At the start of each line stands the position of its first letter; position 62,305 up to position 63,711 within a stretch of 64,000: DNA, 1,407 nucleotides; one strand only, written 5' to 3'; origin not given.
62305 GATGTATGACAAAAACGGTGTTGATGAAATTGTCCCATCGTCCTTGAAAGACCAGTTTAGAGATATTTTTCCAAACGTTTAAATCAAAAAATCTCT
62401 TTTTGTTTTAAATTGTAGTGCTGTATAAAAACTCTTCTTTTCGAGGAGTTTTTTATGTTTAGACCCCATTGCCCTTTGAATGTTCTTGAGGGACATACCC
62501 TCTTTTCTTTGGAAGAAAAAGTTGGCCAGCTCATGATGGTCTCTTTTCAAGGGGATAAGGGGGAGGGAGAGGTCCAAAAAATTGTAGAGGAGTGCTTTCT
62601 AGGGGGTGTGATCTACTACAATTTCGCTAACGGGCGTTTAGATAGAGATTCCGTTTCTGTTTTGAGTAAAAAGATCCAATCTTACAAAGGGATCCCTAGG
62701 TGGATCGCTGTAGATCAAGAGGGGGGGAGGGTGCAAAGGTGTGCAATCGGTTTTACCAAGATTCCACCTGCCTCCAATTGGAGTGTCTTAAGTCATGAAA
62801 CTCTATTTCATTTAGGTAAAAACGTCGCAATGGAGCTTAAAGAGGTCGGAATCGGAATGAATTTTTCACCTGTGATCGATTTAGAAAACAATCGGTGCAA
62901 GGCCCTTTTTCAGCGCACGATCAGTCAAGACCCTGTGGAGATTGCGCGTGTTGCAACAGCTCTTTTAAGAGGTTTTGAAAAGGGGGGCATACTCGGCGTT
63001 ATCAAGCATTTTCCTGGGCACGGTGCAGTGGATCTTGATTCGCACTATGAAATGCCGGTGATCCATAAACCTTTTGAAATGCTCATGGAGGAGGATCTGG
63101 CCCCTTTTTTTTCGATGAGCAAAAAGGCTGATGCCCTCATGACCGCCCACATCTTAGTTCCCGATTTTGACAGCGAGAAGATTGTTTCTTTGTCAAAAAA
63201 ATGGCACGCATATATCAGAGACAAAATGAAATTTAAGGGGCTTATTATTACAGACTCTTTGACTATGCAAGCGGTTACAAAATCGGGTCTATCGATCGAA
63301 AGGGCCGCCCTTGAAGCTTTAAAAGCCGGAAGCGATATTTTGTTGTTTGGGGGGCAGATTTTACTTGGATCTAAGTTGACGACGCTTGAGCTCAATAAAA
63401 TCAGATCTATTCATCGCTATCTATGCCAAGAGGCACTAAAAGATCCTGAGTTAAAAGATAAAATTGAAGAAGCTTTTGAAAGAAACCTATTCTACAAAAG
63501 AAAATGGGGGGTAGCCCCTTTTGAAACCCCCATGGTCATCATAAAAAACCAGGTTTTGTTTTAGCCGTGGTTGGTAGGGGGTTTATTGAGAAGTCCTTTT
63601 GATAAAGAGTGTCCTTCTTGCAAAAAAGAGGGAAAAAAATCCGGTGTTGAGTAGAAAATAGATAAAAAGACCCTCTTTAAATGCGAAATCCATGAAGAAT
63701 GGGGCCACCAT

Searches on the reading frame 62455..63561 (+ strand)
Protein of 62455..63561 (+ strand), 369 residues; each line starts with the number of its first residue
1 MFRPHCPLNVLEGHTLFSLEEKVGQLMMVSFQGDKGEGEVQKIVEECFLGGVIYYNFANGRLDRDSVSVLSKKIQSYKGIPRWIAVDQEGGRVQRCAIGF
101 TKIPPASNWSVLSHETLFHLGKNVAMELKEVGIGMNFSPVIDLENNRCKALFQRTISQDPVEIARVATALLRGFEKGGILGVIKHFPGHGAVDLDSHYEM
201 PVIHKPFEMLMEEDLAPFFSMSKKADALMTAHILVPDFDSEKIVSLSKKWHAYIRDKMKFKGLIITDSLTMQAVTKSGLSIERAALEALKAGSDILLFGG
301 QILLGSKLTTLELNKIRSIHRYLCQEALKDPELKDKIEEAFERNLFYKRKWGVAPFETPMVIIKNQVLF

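Call 43: find_encoding_contigs(protein=window:62455-63561:+, flank=10000, max_places=2)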
Protein window:62455-63561:+ (369 aa): 6 contigs read that carry it; 2 places shown.
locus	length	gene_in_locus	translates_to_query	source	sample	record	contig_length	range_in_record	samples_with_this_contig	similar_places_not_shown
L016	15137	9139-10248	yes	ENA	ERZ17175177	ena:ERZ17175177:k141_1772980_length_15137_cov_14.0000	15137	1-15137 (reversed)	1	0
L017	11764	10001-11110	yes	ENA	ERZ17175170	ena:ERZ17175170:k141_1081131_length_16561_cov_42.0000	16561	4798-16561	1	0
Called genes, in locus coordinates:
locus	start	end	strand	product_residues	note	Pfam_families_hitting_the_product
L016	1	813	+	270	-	?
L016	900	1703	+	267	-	PF00753:Lactamase_B, PF23023:Anti-Pycsar_Apyc1, PF12706:Lactamase_B_2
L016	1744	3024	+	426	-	PF13167:GTP-bdg_N, PF03193:RsgA_GTPase (faint), PF16360:GTP-bdg_M, PF00350:Dynamin_N (faint), PF01926:MMR_HSR1, PF02421:FeoB_N (weak)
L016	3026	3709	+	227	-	PF04002:RadC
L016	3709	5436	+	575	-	PF01807:Zn_ribbon_DnaG, PF08275:DNAG_N, PF01751:Toprim (weak), PF13155:Toprim_2, PF13362:Toprim_3 (weak), PF13662:Toprim_4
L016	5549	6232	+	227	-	PF13578:Methyltransf_24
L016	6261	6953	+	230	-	-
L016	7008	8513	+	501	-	PF03023:MurJ, PF13440:Polysacc_synt_3 (weak), PF01554:MatE (weak)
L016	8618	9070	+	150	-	-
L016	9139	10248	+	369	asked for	PF00933:Glyco_hydro_3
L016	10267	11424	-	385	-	PF07690:MFS_1, PF00083:Sugar_tr (weak), PF07690:MFS_1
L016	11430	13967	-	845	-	PF02861:Clp_N, PF00004:AAA, PF17871:AAA_lid_9, PF00158:Sigma54_activat (weak), PF07724:AAA_2, PF00004:AAA, PF07728:AAA_5, PF10431:ClpB_D2-small, +10 more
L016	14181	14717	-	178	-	-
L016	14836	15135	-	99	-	?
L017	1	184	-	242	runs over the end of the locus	-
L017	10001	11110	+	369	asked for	PF00933:Glyco_hydro_3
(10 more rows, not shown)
